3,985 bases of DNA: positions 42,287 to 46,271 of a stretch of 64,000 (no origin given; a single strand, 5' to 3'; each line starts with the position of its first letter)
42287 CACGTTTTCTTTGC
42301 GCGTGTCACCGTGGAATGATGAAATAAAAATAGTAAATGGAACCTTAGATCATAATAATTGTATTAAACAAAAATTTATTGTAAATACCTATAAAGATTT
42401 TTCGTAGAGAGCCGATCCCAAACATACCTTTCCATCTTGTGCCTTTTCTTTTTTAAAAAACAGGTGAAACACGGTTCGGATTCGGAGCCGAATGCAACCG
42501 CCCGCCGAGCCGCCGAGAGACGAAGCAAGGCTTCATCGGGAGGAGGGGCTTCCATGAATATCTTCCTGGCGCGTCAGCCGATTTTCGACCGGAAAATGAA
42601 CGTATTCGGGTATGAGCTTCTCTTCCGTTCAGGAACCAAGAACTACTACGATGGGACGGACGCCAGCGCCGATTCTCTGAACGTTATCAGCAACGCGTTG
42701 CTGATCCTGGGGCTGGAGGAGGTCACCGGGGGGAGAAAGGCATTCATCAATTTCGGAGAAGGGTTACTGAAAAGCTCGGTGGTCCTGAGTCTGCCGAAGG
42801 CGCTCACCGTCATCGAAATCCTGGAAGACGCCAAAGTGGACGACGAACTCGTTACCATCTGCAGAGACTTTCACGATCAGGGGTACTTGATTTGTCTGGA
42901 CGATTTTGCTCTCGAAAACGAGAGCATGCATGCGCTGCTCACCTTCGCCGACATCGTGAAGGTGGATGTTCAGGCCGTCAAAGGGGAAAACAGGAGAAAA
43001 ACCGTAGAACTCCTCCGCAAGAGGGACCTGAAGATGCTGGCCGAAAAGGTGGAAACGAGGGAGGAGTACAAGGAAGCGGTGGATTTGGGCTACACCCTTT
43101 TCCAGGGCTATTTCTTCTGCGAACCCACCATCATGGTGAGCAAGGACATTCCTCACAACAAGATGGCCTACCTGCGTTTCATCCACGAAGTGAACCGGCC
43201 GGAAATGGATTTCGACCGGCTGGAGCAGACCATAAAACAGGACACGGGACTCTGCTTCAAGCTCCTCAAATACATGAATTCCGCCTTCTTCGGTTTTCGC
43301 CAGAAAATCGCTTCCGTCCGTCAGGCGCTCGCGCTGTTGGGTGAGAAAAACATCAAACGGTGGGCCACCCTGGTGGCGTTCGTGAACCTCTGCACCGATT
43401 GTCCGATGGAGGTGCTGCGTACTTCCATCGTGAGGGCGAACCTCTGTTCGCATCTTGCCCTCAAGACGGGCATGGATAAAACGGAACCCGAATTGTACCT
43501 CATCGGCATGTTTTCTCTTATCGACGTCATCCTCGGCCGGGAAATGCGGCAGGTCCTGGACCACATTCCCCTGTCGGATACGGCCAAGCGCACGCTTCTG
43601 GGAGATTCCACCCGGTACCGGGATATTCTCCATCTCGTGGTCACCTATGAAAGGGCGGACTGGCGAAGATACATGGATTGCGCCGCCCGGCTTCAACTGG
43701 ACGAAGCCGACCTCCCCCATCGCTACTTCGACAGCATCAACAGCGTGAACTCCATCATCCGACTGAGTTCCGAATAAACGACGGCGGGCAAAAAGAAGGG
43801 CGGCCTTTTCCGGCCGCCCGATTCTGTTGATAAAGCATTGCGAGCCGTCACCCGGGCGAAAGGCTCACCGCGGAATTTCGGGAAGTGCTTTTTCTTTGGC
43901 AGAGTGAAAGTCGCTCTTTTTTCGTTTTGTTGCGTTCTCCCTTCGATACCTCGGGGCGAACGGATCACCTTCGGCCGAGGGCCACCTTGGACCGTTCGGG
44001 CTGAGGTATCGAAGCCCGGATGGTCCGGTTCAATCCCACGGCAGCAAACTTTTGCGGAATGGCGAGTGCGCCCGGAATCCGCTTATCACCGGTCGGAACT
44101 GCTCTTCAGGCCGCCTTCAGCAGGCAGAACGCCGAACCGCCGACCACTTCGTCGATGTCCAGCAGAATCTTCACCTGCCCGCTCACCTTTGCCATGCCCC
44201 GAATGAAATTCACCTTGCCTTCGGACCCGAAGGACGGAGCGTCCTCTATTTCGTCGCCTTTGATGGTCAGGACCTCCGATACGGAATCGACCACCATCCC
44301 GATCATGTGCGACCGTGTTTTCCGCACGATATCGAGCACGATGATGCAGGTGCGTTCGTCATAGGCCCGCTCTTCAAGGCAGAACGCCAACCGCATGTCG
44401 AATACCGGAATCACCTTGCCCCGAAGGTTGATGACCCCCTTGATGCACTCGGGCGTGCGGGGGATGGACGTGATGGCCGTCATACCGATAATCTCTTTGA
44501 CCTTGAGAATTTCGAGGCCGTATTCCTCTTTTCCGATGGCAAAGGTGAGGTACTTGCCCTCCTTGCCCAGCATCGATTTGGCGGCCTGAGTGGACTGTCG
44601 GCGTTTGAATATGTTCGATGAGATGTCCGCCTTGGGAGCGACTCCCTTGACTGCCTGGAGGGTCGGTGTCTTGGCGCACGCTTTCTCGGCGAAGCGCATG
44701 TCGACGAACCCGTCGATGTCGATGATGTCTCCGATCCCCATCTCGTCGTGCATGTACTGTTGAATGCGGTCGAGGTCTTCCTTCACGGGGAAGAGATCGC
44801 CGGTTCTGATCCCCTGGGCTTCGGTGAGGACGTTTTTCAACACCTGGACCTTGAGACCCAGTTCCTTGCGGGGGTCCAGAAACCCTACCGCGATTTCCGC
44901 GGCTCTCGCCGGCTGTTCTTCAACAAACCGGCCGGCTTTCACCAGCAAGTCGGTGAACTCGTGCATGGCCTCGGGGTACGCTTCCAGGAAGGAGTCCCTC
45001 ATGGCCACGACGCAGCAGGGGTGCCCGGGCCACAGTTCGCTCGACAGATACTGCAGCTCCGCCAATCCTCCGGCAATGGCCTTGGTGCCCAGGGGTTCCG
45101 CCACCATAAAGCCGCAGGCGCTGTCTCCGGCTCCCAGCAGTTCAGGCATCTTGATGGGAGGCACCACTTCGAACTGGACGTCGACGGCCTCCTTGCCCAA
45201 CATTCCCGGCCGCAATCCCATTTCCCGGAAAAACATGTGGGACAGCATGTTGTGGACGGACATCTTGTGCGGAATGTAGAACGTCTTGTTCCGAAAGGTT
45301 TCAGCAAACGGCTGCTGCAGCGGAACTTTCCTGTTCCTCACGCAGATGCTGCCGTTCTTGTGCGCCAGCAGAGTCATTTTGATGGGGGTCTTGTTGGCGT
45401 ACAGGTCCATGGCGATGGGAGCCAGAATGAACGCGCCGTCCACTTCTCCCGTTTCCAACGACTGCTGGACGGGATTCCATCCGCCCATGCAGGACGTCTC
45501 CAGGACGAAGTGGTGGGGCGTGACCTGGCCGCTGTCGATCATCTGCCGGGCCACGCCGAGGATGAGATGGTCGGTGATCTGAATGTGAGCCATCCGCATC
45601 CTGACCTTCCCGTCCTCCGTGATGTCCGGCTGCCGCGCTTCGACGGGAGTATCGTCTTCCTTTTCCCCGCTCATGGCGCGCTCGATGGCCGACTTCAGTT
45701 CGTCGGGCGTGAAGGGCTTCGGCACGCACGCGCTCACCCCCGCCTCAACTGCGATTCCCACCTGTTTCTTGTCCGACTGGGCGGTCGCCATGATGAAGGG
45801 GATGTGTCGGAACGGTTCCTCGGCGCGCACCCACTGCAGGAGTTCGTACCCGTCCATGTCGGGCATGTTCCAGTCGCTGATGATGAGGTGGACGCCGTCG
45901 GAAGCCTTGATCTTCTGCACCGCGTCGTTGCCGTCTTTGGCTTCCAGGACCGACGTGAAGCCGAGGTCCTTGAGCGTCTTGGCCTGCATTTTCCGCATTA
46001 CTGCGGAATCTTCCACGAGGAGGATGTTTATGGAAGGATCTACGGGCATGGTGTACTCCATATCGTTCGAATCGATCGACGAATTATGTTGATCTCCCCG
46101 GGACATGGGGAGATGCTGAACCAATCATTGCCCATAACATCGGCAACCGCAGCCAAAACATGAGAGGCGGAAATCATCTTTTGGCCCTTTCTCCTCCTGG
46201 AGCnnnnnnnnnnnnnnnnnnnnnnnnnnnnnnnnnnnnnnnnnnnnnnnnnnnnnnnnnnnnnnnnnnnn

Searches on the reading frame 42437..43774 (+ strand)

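Call 65: search_protein_families(library=pfam, proteins=[window:42437-43774:+], max_evalue=0.001)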
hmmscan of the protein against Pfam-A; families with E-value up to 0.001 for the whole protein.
window:42437-43774:+ (446 aa): 2 families
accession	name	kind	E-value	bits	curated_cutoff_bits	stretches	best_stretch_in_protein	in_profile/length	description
PF08668.18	HDOD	-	3.1e-19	69.7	22.9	1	243-361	6-129/196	HDOD domain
PF00563.25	EAL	-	1.4e-14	54.5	31.3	1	124-230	119-236/236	EAL domain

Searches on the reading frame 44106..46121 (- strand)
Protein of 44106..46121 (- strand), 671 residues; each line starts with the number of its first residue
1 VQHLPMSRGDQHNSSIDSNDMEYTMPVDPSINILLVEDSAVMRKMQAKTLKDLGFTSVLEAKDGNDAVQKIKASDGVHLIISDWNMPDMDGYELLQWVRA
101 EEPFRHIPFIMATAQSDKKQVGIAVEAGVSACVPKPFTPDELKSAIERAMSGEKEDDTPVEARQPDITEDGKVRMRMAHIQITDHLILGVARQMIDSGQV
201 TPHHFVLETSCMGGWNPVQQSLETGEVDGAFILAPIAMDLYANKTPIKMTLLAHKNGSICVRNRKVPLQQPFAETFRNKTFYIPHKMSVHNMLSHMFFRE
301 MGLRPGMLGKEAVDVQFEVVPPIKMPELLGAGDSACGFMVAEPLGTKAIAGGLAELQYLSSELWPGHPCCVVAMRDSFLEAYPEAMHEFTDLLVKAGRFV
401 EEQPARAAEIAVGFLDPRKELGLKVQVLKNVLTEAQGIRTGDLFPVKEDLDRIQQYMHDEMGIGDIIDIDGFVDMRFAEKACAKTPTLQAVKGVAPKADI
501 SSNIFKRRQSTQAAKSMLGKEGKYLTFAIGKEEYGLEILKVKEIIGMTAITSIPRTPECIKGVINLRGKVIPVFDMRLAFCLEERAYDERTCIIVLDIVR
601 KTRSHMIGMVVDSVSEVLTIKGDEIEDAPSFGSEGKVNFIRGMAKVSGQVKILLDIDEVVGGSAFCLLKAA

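Call 65: search_protein_families(library=pfam, proteins=[window:44106-46121:-], max_evalue=0.001)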
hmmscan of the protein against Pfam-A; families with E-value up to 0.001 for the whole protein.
window:44106-46121:- (671 aa): 3 families
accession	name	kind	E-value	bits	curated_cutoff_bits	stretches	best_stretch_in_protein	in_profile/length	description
PF01584.24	CheW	-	3.7e-36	124.2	23.5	1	523-660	1-134/138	CheW-like domain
PF13379.11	NMT1_2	-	1.3e-26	94.4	24.7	1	172-411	5-248/252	NMT1-like family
PF00072.30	Response_reg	-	2.7e-25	89.1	30.2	1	33-147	1-111/111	Response regulator receiver domain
